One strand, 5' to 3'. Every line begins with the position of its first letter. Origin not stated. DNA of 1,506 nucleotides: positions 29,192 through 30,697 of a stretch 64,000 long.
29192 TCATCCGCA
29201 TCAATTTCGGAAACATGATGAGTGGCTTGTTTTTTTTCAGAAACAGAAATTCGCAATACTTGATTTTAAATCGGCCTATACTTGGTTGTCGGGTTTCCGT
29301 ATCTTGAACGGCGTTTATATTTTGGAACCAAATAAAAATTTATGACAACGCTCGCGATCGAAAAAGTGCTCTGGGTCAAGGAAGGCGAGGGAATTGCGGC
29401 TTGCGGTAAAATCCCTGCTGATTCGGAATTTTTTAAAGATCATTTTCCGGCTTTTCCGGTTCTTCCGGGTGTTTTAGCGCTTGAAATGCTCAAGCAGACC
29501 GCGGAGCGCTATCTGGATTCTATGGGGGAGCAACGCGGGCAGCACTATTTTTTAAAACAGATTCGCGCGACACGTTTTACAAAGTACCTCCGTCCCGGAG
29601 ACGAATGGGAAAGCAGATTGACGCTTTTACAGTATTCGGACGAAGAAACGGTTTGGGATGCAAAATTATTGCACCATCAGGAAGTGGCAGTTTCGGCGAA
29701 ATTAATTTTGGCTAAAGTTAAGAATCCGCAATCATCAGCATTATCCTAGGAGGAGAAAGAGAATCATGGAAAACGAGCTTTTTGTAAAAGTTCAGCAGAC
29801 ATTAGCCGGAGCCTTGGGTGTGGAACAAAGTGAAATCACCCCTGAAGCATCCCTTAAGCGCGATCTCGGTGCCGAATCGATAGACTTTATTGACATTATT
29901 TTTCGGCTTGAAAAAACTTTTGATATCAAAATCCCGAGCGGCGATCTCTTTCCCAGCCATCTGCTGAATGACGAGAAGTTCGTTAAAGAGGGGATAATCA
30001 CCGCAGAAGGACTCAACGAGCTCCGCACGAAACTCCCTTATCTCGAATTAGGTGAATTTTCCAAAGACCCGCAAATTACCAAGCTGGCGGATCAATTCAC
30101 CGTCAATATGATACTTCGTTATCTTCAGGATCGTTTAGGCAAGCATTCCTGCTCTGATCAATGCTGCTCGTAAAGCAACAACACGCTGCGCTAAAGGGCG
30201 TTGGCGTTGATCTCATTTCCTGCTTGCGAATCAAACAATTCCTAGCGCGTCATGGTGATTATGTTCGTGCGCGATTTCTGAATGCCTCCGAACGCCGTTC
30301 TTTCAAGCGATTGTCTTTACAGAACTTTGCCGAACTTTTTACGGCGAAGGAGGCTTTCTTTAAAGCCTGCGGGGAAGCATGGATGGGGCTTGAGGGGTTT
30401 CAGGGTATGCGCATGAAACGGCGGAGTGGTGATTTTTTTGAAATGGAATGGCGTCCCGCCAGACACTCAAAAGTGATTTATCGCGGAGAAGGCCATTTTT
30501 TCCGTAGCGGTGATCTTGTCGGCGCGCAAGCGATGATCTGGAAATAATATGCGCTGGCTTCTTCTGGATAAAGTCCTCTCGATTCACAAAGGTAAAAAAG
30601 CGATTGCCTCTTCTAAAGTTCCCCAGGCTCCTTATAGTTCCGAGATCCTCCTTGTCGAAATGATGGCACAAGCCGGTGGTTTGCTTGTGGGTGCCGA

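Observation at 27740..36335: Compact type II FAS/PKS-like lipid cluster with KS/CLF pair, two dehydratases, FabL-like ER, extended ACP, dedicated PPTase, terminal thioester reductase, methyltransferase and membrane GT2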

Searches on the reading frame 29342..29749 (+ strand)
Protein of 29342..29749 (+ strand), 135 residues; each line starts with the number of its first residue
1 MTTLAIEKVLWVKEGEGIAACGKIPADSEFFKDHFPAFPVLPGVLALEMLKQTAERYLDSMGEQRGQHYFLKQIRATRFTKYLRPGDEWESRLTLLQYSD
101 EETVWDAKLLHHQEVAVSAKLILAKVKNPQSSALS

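Call 3: search_protein_families(library=pfam, proteins=[window:29342-29749:+], max_evalue=0.01)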
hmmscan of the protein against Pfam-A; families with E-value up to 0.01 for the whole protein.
window:29342-29749:+ (135 aa): 1 family
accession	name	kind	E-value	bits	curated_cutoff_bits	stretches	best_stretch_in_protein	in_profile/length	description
PF07977.19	FabA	-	1.7e-11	44.3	23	1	6-100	9-115/138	FabA-like domain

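Call 4: search_protein_families(library=ncbifam, proteins=[window:29342-29749:+], max_evalue=0.01)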
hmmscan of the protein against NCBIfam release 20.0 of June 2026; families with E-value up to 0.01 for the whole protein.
window:29342-29749:+ (135 aa): 5 families
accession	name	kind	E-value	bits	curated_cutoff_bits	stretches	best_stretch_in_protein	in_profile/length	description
NF000582.1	PRK00006.1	equivalog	4e-18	65.7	113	1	4-123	16-135/137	3-hydroxyacyl-ACP dehydratase FabZ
TIGR01750.1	fabZ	equivalog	1.6e-15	57.2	155.15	1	4-124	17-140/141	3-hydroxyacyl-ACP dehydratase FabZ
NF009667.0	PRK13188.1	equivalog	1.1e-13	50.7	465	1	5-127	338-461/464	bifunctional UDP-3-O-[3-hydroxymyristoyl] N-acetylglucosamine deacetylase/3-hydroxyacyl-ACP dehydratase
NF003509.0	PRK05174.1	equivalog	0.00028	20.7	124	1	18-64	55-101/172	bifunctional 3-hydroxydecanoyl-ACP dehydratase/trans-2-decenoyl-ACP isomerase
TIGR01749.1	fabA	equivalog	0.00077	19.4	238.15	1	19-66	53-101/169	3-hydroxyacyl-[acyl-carrier-protein] dehydratase FabA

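Call 31: search_solved_structures(query=window:29342-29749:+, max_evalue=0.01)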
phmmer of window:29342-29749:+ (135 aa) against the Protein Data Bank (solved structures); distinct sequences matched with E-value up to 0.01: 23.
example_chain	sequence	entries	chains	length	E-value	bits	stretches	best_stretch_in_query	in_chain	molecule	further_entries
6n3p_A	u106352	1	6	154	6.9e-10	42.3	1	4-95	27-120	3-hydroxyacyl-[acyl-carrier-protein] dehydratase FabZ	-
4h4g_A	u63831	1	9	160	1.2e-09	41.5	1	4-120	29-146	(3R)-hydroxymyristoyl-[acyl-carrier-protein] dehydratase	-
5bux_A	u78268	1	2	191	3.9e-09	39.9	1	4-93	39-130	3-hydroxyacyl-[acyl-carrier-protein] dehydratase FabZ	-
5buw_A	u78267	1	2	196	4.1e-09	39.8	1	4-93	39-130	3-hydroxyacyl-[acyl-carrier-protein] dehydratase FabZ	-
2okh_A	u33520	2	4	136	7.2e-08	35.8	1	4-99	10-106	Beta-hydroxyacyl-ACP dehydratase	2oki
1zhg_A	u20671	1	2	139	7.7e-08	35.7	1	4-99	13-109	beta hydroxyacyl-acyl carrier protein dehydratase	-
1z6b_A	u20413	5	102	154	1e-07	35.3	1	4-99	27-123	fatty acid synthesis protein | Beta-hydroxyacyl-ACP dehydratase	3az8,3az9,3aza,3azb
8ayc_A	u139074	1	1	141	1e-07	35.3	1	4-89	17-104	Beta-hydroxyacyl-(Acyl-carrier-protein) dehydratase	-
7qv0_A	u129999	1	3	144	1.1e-07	35.2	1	4-89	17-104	Beta-hydroxyacyl-(Acyl-carrier-protein) dehydratase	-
8ayb_A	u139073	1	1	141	1.4e-07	34.9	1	4-89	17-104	Beta-hydroxyacyl-(Acyl-carrier-protein) dehydratase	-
4i83_A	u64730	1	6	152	2.9e-07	33.8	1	17-119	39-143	3-hydroxyacyl-[acyl-carrier-protein] dehydratase FabZ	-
4zw0_A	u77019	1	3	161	3e-07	33.8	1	4-95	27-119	3-hydroxyacyl-[acyl-carrier-protein] dehydratase FabZ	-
1u1z_A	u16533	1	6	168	5.9e-07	32.8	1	13-105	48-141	(3R)-hydroxymyristoyl-[acyl carrier protein] dehydratase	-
8ayi_A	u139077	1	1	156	1.3e-06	31.8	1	4-89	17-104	Beta-hydroxyacyl-(Acyl-carrier-protein) dehydratase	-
8ayd_AA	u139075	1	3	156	1.4e-06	31.6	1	6-95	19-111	3-hydroxyacyl-[acyl-carrier-protein] dehydratase FabZ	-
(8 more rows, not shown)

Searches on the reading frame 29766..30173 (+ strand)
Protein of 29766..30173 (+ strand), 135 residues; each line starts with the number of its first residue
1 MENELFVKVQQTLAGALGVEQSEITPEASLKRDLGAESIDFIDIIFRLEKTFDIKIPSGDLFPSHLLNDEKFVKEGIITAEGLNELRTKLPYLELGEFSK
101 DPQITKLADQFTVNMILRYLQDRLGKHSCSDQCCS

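Call 3: search_protein_families(library=pfam, proteins=[window:29766-30173:+], max_evalue=0.01)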
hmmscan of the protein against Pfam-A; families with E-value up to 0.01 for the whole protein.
window:29766-30173:+ (135 aa): 1 family
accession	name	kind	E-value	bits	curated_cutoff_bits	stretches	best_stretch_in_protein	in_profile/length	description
PF00550.31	PP-binding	-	4.4e-12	46.5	20.8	1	8-62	2-55/67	Phosphopantetheine attachment site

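Call 4: search_protein_families(library=ncbifam, proteins=[window:29766-30173:+], max_evalue=0.01)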
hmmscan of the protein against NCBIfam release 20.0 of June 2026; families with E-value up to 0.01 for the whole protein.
window:29766-30173:+ (135 aa): 13 families
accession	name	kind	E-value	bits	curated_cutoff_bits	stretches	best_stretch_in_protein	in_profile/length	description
NF002148.0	PRK00982.1-2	subfamily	2.1e-15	56.3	71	1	3-60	3-60/79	acyl carrier protein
NF002150.0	PRK00982.1-4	subfamily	5.8e-15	55.3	66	1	2-59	3-60/80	acyl carrier protein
TIGR00517.1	acyl_carrier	equivalog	4.5e-12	45.7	70.45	1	3-58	2-57/77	acyl carrier protein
NF002151.0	PRK00982.1-5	equivalog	1.6e-11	44.2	92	1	6-58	5-57/78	acyl carrier protein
NF002149.0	PRK00982.1-3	equivalog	5.2e-11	42.3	106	1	8-58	7-57/78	acyl carrier protein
NF005079.0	PRK06508.1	equivalog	4.5e-10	39.8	83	1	5-58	4-57/93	acyl carrier protein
NF006031.0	PRK08172.1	equivalog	7.7e-09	36.1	76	1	4-61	4-61/82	acyl carrier protein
NF009104.0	PRK12449.1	equivalog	1.3e-08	34.7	70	1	2-60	3-61/80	acyl carrier protein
NF003757.0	PRK05350.1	equivalog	6e-08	32.7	65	1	2-56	4-58/83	acyl carrier protein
NF002147.0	PRK00982.1-1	equivalog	2.1e-07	30.7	84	1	4-61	7-64/83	acyl carrier protein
NF040636.1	AcpM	exception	3.5e-07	30.1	146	1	4-63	5-64/93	meromycolate extension acyl carrier protein AcpM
NF058660.1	cispen_ACP_AmcB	equivalog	1.1e-06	28.7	80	1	18-66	17-65/80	cispentacin biosynthesis acyl carrier protein AmcB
NF005502.0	PRK07117.1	equivalog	0.00031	20.9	79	1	18-61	20-62/82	acyl carrier protein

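Call 30: search_solved_structures(query=window:29766-30173:+, max_evalue=0.01)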
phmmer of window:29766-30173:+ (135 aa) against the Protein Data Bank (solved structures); distinct sequences matched with E-value up to 0.01: 78 (the best 60 are shown).
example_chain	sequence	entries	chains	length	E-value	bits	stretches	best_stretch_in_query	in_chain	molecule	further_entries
6lvt_A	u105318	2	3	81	1e-10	44.8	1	3-64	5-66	Acyl carrier protein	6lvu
2ehs_A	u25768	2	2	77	3e-10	43.3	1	7-69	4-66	Acyl carrier protein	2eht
8jfn_B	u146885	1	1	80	9.6e-10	41.7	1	5-59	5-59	Acyl carrier protein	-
8jfg_G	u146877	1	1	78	1.1e-09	41.5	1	5-59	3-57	Acyl carrier protein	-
8jfh_E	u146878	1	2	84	1.3e-09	41.3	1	5-59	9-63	Acyl carrier protein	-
4zjb_G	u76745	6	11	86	1.4e-09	41.2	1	5-59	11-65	Acyl carrier protein | Acyl carrier protein,Acyl carrier protein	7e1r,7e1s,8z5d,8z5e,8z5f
5h9g_A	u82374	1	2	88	1.5e-09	41.1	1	5-59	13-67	Acyl carrier protein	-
8jfi_G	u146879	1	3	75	4.5e-09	39.5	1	7-59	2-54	Acyl carrier protein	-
5h9h_A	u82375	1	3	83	5e-09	39.4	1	5-59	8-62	Acyl carrier protein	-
6ihc_G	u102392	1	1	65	1.2e-08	38.2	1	9-59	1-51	holo-form acyl carrier protein (holo-ACP)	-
7e42_A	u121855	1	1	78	1.5e-08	37.8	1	6-60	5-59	Acyl carrier protein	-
6nzu_C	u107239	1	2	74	1.7e-08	37.7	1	8-59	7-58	Acyl carrier protein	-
5vcb_f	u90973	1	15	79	1.7e-08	37.6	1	7-59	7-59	Acyl carrier protein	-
6dfl_B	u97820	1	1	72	1.8e-08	37.6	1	8-59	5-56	Acyl carrier protein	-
1l0i_A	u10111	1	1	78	1.8e-08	37.6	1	8-59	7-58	Acyl carrier protein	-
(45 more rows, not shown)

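Call 67: find_homologous_proteins(query=window:29766-30173:+, max_evalue=0.00001)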
Query window:29766-30173:+ (135 aa): 1957 proteins with E <= 0.00001 among 1965 candidates; the best 120 are listed.
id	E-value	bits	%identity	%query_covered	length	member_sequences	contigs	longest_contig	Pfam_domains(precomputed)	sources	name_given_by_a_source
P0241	1.8e-82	291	100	100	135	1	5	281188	PF00550.32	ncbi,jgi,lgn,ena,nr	ncbi:MAG TPA: acyl carrier protein [Candidatus Omnitrophota bacterium]|nr:acyl carrier protein [Cand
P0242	4.2e-74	264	88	100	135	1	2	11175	PF00550.32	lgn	-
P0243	1.1e-73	263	90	100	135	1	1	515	PF00550.32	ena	-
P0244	2.5e-72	259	87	99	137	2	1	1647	PF00550.32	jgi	jgi:acyl carrier protein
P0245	4.0e-72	258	87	100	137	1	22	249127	PF00550.32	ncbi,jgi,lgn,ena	-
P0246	5.6e-72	257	87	100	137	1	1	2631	PF00550.32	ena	-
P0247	1.0e-71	257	86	100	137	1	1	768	PF00550.32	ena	-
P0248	1.4e-71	256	87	100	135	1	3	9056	PF00550.32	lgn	-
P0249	2.1e-71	256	86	100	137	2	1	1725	PF00550.32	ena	-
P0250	2.1e-71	256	86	100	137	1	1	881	PF00550.32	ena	-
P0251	2.9e-71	255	86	100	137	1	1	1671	PF00550.32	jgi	jgi:acyl carrier protein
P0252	4.1e-71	255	86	100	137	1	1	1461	PF00550.32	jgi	jgi:acyl carrier protein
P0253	5.5e-71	254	85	100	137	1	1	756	PF00550.32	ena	-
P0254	5.6e-71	254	85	100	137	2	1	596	PF00550.32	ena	-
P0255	5.9e-71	254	86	100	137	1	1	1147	PF00550.32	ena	-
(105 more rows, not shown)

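Call 73: predict_structure(alignment_id=A2)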
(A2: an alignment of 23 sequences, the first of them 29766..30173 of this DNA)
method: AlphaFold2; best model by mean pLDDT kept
length: 135 residues; sequences in the alignment: 23
mean_pLDDT: 87.5   pTM: 0.80
mean pLDDT of the five models: 87.5, 85.6, 83.7, 82.9, 81.1
residues with pLDDT >= 90: 90; 70-90: 33; 50-70: 4; < 50: 8
segments of 3 or more residues with pLDDT < 50: 128-135
pLDDT, mean of each block of 10 residues (from residue 1): 87 95 95 88 93 91 81 92 92 91 90 94 70 43
secondary structure, 60 per line:
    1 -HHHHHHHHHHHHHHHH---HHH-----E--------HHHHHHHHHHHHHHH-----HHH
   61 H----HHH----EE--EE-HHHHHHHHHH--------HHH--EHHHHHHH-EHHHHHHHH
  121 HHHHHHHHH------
elements in order: H2-17 H38-52 H58-61 H80-89 H104-110 H113-129

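Call 75: fold_search(model_id=the predicted structure, library=pdb)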
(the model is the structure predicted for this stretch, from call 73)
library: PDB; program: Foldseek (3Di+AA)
matches with E <= 10: 371; with E <= 0.001: 0
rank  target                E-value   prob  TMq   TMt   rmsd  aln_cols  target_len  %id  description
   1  3eje_G                1.1e-03  1.00  0.40  0.70   1.0        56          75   38  Crystal Structure of P450BioI in complex with octadec-9Z-enoic acid ligated Acyl Carrier Protein (released 2008-10-07)
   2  3eje_E                1.1e-03  1.00  0.40  0.69   1.0        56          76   38  Crystal Structure of P450BioI in complex with octadec-9Z-enoic acid ligated Acyl Carrier Protein (released 2008-10-07)
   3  1x3o                  1.1e-03  1.00  0.51  0.86   5.6       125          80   23  Crystal structure of the acyl carrier protein from thermus thermophilus HB8 (released 2006-05-16)
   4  9mvz_G                1.2e-03  1.00  0.51  0.82   3.5       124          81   18  Tripartite complex of MmpL5-S5-AcpM from Mycolicibacterium smegmatis (released 2025-07-30)
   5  4zjb_G                1.6e-03  1.00  0.49  0.81   5.4       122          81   22  Crystal structure of (3R)-Hydroxyacyl-Acyl Carrier Protein Dehydratase(FabZ) in complex with holo-ACP from Helicobacte (released 2016-11-02)
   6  8jfn_B                1.7e-03  1.00  0.48  0.80   4.4       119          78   23  Crystal structure of enoyl-ACP reductase FabI in complex with NAD+ and crotonyl-ACP from Helicobacter pylori (released 2023-11-15)
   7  8jfh_E                1.7e-03  1.00  0.46  0.77   5.6       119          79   25  Crystal structure of 3-oxoacyl-ACP reductase FabG in complex with NADP+ and 3-keto-octanoyl-ACP from Helicobacter pylo (released 2023-11-15)
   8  6lvu_A                1.9e-03  1.00  0.49  0.83   4.3       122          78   23  Crystal structure of apo acyl carrier protein from Thermotoga maritima (released 2020-04-22)
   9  5h9h_B                1.9e-03  1.00  0.45  0.80   5.5       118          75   22  holo acyl carrier protein (holo-ACP) from Helicobacter pylori (released 2016-12-28)
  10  1l0h                  2.0e-03  1.00  0.39  0.69   1.0        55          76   38  CRYSTAL STRUCTURE OF BUTYRYL-ACP FROM E.COLI (released 2003-02-11)
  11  9a4c_A                2.0e-03  1.00  0.48  0.83   5.0       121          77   20  Integrative model of ACP-HEPS2 by crosslinking MS and deep learning (released 2024-09-18)
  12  3ejb_C                2.0e-03  1.00  0.45  0.76   5.0       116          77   24  Crystal Structure of P450BioI in complex with tetradecanoic acid ligated Acyl Carrier Protein (released 2008-10-07)
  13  2eht                  2.0e-03  1.00  0.47  0.79   4.7       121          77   26  Crystal structure of acyl carrier protein from Aquifex aeolicus (form 2) (released 2007-09-11)
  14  6n3p_I                2.5e-03  1.00  0.40  0.70   0.9        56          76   38  Crosslinked AcpP=FabZ complex from E. coli Type II FAS (released 2019-03-13)
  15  9ka6_C                2.6e-03  1.00  0.40  0.71   0.8        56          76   38  Crystal structure of beta-ketoacyl-ACP synthase FabH C112Q in complex with acyl-ACP from E. coli (released 2025-09-10)
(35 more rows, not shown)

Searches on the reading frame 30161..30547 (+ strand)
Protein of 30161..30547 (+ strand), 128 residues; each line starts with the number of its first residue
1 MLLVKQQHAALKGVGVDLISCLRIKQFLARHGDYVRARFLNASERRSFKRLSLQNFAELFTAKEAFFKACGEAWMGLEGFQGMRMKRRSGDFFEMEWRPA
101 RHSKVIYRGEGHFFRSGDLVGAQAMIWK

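Call 3: search_protein_families(library=pfam, proteins=[window:30161-30547:+], max_evalue=0.01)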
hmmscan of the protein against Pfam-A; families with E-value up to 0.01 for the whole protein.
window:30161-30547:+ (128 aa): 1 family
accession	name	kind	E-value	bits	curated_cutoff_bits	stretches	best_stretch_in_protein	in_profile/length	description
PF01648.25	ACPS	-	7.3e-12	45.7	25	1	13-103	1-94/111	4'-phosphopantetheinyl transferase superfamily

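Call 4: search_protein_families(library=ncbifam, proteins=[window:30161-30547:+], max_evalue=0.01)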
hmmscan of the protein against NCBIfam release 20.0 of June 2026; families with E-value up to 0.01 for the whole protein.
window:30161-30547:+ (128 aa): 12 families
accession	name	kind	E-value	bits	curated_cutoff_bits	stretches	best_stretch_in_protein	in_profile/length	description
TIGR00556.1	pantethn_trn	domain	1.3e-10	41.5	45.35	1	12-76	3-70/128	phosphopantetheine--protein transferase domain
NF011251.0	PRK14657.1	equivalog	1.1e-08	35.2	165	1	12-82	3-73/123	holo-[acyl-carrier-protein] synthase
TIGR00516.1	acpS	equivalog_domain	3.4e-08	33.8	59.8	1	11-71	2-64/125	holo-ACP synthase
NF011253.0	PRK14659.1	equivalog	7.1e-07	29.9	156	1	12-73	3-69/123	holo-[acyl-carrier-protein] synthase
NF011250.0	PRK14656.1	equivalog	8e-07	29.2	175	1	12-73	3-66/126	holo-[acyl-carrier-protein] synthase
NF011254.0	PRK14660.1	equivalog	2.1e-06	27.7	195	1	13-76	4-69/125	holo-[acyl-carrier-protein] synthase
NF000832.0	PRK00070.3-2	equivalog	2.8e-06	27.7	107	1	12-78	3-63/116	holo-ACP synthase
NF011256.0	PRK14662.1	equivalog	6e-05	23.4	150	1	13-79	4-72/123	4'-phosphopantetheinyl transferase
NF000831.0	PRK00070.3-1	equivalog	0.00048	20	124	1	13-74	5-68/130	holo-ACP synthase AcpS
NF000835.0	PRK00070.4-1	equivalog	0.0052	17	128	1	13-70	4-65/115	holo-ACP synthase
NF011257.0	PRK14663.1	equivalog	0.0079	16.2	186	0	14-73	3-64/123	holo-[acyl-carrier-protein] synthase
NF011255.0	PRK14661.1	equivalog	0.0081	16.1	209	1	13-80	4-63/169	holo-[acyl-carrier-protein] synthase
